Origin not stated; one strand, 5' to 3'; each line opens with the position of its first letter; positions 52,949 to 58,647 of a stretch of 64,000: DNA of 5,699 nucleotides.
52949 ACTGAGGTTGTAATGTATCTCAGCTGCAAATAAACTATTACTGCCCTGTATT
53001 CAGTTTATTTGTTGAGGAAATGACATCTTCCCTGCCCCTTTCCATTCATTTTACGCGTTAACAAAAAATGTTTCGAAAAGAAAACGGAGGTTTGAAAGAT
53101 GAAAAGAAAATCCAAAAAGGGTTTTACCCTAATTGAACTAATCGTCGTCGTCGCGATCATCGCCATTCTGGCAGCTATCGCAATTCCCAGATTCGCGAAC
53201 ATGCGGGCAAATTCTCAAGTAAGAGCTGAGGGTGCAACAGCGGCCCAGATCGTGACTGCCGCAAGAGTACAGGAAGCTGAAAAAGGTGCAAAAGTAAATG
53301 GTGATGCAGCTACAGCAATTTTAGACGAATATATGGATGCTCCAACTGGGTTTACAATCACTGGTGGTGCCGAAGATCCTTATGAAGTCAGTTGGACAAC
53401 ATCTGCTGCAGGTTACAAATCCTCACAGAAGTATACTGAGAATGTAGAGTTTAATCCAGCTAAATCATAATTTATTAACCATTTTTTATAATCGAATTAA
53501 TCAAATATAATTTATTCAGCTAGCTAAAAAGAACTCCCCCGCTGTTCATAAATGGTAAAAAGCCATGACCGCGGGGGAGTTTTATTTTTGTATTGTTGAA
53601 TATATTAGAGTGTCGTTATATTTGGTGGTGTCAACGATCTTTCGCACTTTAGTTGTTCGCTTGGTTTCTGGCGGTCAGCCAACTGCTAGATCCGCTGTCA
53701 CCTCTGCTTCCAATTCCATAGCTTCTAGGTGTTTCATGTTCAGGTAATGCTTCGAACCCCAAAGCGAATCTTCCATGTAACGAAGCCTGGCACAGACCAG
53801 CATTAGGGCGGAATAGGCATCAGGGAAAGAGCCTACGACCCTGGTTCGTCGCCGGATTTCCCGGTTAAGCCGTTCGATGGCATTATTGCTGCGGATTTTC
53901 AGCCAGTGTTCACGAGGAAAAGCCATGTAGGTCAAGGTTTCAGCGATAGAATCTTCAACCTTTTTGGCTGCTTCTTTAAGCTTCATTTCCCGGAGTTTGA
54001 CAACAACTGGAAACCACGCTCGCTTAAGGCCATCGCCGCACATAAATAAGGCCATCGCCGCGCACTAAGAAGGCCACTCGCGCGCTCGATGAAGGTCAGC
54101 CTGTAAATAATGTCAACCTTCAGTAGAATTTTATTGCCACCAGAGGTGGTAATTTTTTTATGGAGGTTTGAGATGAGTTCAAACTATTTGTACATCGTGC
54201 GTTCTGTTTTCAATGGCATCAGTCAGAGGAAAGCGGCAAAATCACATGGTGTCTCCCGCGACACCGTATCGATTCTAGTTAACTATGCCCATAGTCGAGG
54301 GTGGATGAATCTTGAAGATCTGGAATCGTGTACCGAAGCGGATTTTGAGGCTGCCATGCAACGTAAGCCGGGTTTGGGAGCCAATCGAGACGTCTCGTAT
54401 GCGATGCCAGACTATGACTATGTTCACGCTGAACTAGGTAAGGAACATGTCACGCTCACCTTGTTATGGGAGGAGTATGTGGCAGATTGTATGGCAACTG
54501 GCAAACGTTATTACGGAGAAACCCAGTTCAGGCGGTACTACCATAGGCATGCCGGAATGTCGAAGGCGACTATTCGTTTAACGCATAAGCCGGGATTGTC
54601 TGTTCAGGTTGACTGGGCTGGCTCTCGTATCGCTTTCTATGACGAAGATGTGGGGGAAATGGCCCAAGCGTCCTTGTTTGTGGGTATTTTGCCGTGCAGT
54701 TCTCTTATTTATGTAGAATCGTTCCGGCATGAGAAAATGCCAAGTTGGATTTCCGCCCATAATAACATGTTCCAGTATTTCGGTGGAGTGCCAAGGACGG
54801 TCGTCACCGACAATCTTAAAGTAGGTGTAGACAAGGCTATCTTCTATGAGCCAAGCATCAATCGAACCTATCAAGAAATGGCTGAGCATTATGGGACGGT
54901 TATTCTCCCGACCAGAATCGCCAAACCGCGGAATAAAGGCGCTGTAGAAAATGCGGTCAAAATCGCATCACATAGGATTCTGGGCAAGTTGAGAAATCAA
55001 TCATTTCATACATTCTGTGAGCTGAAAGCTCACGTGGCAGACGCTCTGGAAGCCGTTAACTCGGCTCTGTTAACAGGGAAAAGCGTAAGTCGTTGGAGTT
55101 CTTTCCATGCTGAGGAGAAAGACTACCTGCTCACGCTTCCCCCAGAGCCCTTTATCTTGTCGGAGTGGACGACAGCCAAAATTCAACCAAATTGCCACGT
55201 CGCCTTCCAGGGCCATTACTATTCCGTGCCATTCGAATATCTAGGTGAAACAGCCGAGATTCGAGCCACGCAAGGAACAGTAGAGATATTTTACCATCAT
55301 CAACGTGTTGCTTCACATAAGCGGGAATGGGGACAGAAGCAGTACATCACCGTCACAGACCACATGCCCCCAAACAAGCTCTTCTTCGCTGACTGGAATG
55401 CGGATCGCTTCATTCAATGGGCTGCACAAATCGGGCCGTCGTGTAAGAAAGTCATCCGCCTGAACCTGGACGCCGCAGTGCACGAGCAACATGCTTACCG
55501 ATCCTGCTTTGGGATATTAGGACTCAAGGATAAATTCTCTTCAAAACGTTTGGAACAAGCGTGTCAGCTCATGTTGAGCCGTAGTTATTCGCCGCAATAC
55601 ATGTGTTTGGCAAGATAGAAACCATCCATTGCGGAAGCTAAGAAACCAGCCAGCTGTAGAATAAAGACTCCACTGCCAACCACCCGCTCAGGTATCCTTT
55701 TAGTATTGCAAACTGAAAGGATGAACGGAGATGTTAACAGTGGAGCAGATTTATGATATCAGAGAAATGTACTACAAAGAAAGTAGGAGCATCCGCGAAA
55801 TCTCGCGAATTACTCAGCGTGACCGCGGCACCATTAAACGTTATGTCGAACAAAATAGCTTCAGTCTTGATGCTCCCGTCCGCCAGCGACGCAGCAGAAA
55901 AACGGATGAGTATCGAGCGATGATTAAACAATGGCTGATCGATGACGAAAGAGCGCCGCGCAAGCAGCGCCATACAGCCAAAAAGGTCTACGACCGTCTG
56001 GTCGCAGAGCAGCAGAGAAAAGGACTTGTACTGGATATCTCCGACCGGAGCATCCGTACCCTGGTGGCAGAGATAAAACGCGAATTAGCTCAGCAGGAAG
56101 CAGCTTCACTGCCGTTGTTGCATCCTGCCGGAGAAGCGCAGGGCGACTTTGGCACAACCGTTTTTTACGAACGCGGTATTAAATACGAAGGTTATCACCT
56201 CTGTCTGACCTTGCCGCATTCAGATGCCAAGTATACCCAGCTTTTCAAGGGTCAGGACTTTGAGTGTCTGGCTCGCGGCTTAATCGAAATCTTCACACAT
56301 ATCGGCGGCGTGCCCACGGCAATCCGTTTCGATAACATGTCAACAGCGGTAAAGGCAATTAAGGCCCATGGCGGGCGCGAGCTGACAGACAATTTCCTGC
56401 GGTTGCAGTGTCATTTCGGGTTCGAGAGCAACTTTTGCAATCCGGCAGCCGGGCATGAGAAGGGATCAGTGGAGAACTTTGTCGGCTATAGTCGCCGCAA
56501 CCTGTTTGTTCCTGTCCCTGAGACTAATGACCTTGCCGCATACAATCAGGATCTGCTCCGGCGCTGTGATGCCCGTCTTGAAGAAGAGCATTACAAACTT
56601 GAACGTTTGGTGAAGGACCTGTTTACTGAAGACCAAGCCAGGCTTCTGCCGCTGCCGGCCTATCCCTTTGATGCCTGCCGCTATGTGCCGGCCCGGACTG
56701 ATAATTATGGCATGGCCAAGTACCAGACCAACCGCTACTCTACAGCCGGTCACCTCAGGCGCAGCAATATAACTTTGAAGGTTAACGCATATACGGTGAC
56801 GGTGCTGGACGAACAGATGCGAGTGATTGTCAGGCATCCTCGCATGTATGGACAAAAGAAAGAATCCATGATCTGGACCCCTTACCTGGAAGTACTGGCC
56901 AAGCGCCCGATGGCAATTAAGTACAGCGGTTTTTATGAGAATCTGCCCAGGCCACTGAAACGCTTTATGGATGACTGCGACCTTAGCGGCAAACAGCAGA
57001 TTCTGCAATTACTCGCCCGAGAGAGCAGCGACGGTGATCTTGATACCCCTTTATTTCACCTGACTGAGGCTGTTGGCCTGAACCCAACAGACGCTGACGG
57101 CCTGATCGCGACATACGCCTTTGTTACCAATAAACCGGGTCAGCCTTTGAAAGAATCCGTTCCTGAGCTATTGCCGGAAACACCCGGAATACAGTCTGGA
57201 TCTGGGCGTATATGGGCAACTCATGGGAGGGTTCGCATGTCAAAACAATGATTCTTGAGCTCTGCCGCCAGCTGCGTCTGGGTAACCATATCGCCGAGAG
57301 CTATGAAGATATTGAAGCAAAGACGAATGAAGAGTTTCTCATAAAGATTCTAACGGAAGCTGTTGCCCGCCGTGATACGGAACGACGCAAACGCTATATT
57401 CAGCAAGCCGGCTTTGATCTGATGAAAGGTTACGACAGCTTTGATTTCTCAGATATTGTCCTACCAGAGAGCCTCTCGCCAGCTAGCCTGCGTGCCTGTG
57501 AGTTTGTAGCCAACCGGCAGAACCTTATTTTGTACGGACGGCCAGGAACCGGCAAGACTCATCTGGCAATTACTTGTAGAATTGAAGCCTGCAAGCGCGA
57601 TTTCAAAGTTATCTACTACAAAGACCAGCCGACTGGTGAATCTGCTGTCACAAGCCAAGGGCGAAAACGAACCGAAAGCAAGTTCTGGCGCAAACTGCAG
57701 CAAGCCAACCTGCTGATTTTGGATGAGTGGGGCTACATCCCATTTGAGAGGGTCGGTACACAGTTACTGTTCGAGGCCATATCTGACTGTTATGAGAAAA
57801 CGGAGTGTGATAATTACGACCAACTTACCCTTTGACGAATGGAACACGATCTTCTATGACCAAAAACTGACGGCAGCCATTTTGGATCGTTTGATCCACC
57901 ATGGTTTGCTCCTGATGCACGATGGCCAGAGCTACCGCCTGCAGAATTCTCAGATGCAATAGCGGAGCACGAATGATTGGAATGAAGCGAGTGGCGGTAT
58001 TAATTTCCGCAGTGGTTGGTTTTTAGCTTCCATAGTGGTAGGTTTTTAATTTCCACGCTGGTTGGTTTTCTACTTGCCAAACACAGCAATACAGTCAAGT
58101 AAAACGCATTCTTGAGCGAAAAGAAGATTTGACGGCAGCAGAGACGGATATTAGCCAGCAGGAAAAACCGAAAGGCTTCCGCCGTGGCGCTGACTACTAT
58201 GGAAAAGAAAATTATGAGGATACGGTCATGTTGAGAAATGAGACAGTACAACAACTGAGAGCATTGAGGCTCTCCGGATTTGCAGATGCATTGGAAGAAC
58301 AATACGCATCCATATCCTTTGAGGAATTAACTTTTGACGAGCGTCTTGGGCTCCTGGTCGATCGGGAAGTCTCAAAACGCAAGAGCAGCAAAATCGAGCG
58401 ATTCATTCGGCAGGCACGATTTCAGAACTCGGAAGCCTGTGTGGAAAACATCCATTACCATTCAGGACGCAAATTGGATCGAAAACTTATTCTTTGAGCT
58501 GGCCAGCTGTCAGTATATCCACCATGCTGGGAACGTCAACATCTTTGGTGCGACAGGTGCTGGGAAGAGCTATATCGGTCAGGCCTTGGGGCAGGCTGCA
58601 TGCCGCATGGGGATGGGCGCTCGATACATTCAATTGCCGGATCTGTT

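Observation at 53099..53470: Orphan type IV pilin ending in a C-terminal serine, divergent from an operon that contains a Wzy_C-family protein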

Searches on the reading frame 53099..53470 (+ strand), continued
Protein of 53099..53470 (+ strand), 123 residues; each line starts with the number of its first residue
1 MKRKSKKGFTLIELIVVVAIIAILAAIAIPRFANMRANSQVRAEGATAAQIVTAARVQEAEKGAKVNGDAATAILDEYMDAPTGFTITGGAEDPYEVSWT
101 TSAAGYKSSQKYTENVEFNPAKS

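Call 78: find_encoding_contigs(protein=P0039, flank=10000, max_places=2)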
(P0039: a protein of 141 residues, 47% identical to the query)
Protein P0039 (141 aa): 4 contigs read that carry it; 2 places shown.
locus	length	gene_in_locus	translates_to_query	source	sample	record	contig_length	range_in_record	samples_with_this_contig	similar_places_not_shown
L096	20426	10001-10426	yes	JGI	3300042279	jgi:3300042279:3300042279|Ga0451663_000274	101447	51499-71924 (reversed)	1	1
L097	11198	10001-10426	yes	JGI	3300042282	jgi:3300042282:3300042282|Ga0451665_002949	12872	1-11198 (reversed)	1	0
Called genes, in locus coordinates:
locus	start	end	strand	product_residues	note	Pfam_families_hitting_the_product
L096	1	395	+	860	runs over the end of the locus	PF01261:AP_endonuc_2, PF00501:AMP-binding, PF13193:AMP-binding_C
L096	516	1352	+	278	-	PF04383:KilA-N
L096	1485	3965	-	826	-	PF07992:Pyr_redox_2, PF13738:Pyr_redox_3, PF00070:Pyr_redox, PF02852:Pyr_redox_dim, PF00581:Rhodanese, PF01206:TusA, PF13686:DrsE_2, PF02635:DsrE, +2 more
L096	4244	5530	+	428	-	PF00596:Aldolase_II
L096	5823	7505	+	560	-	PF05157:MshEN, PF00437:T2SSE, PF13401:AAA_22 (faint)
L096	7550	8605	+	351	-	PF00437:T2SSE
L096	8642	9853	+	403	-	PF28597:T2SSF_N, PF00482:T2SSF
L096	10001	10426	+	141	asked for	PF07963:N_methyl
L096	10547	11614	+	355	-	PF11104:PilM_2, PF14450:FtsA (weak)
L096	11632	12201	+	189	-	PF05137:PilN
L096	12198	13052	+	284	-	PF04612:T2SSM (weak)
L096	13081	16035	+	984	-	-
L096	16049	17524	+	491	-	-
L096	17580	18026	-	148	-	PF13240:Zn_Ribbon_1, PF13248:Zn_ribbon_3 (weak), PF09685:MamF_MmsF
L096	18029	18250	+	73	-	-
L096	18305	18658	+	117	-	-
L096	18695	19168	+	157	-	-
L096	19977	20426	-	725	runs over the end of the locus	PF02922:CBM_48 (weak), PF00128:Alpha-amylase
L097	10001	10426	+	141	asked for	PF07963:N_methyl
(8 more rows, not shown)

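Call 87: search_protein_families(library=pfam, proteins=[L096:13081-16035:+, L096:16049-17524:+], max_evalue=0.01)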
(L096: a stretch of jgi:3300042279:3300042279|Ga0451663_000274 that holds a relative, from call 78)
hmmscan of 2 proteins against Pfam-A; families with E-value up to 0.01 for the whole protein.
L096:13081-16035:+ (984 aa): 7 families
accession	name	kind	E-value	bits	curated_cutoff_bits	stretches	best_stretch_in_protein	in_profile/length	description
PF01442.23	Apolipoprotein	-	1.2e-24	87.5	90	5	555-737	2-187/190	Apolipoprotein A1/A4/E domain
PF16928.10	Inj_translocase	-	5.7e-06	26.6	29.7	0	585-641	94-150/218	DNA/protein translocase of phage P22 injectosome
PF06705.16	SF-assemblin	-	2.8e-05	24.1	30.6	0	236-315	55-141/247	SF-assemblin/beta giardin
PF01941.24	AdoMet_Synthase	-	0.00023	20.6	27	0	517-552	124-159/395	S-adenosylmethionine synthetase (AdoMet synthetase)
PF04513.17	Baculo_PEP_C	-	0.0011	19.4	38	1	813-918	24-114/140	Baculovirus polyhedron envelope protein, PEP, C terminus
PF21451.2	NCAP_ISAV_N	-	0.0045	17.6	27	0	570-603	19-52/90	Salmon anemia virus nucleoprotein N-terminal domain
PF12186.13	AcylCoA_dehyd_C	-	0.0068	16.9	27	0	827-875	4-56/111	Acyl-CoA dehydrogenase C terminal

L096:16049-17524:+ (491 aa): 0 families

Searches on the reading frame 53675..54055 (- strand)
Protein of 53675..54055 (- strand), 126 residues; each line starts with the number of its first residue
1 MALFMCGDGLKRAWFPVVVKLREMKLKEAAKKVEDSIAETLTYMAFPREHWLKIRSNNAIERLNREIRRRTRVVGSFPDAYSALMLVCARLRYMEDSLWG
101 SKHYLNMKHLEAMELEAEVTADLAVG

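Call 5: search_protein_families(library=pfam, proteins=[window:53675-54055:-], max_evalue=0.01)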
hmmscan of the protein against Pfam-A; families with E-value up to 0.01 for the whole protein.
window:53675-54055:- (126 aa): 1 family
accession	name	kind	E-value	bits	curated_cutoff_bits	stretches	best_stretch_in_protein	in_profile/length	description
PF00872.24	Transposase_mut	-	5.1e-19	68.9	21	1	21-96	300-374/379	Transposase, Mutator family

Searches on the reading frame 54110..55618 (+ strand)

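Call 5: search_protein_families(library=pfam, proteins=[window:54110-55618:+], max_evalue=0.01)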
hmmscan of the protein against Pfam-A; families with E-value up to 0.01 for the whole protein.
window:54110-55618:+ (502 aa): 3 families
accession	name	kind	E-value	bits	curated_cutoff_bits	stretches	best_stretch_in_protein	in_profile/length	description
PF22483.2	Mu-transpos_C_2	-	1.1e-22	80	27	1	343-414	1-72/73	Mu transposase, C-terminal domain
PF00665.32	rve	-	4.3e-07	30.6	32.6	1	159-273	2-102/102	Integrase core domain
PF05225.22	HTH_psq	-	0.0011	19.1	20.4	1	30-52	9-32/45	helix-turn-helix, Psq domain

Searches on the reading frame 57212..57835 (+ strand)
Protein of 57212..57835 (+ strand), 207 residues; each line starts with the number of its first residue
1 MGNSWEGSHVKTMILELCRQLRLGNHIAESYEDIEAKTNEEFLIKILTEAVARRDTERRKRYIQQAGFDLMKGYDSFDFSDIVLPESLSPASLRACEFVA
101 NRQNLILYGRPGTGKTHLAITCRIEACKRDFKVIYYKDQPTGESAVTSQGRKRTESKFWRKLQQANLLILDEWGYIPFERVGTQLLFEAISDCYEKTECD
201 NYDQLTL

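Call 5: search_protein_families(library=pfam, proteins=[window:57212-57835:+], max_evalue=0.01)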
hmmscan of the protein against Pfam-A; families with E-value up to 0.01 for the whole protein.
window:57212-57835:+ (207 aa): 11 families
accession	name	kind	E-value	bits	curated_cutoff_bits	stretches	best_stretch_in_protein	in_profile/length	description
PF01695.23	IstB_IS21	-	2e-30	106.5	24.1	1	26-197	10-186/238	IstB-like ATP binding protein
PF00308.24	Bac_DnaA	-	1.1e-06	29.3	23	1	104-187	36-120/162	Bacterial DnaA ATPAse domain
PF20720.3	nSTAND3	-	9.1e-05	22.6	27.2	1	93-146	8-61/155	Novel STAND NTPase 3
PF13401.12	AAA_22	-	0.001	19.8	27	0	101-139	4-42/130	AAA domain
PF08433.16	KTI12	-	0.0026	17.8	22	1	105-176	4-82/271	Chromatin associated protein KTI12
PF00910.28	RNA_helicase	-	0.0063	17.4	21.5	0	106-179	2-64/105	RNA helicase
PF24883.2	NPHP3_N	-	0.0067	17.1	24.8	0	102-123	22-43/164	Nephrocystin 3, N-terminal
PF13245.12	AAA_19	-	0.0073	16.9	25.1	0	95-131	4-39/134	AAA domain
PF07728.20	AAA_5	-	0.0073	16.8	22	0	104-172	1-74/139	AAA domain (dynein-related subfamily)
PF07088.17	GvpD_P-loop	-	0.0079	16.5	24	0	103-192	11-100/189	GvpD gas vesicle protein, P-loop domain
PF02562.22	PhoH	-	0.0091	15.9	27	0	97-130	14-47/205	PhoH-like protein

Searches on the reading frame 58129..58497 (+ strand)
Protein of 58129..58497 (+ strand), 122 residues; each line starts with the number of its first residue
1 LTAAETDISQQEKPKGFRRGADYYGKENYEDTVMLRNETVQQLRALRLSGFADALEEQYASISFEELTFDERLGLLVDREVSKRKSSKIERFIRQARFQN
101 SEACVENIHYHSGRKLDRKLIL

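Call 10: search_protein_families(library=pfam, proteins=[window:58129-58497:+], max_evalue=0.00001)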
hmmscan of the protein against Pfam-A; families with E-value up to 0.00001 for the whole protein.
window:58129-58497:+ (122 aa): 1 family
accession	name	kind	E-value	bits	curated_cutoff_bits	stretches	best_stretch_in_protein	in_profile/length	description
PF01695.23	IstB_IS21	-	8.2e-10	39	24.1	1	42-121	2-80/238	IstB-like ATP binding protein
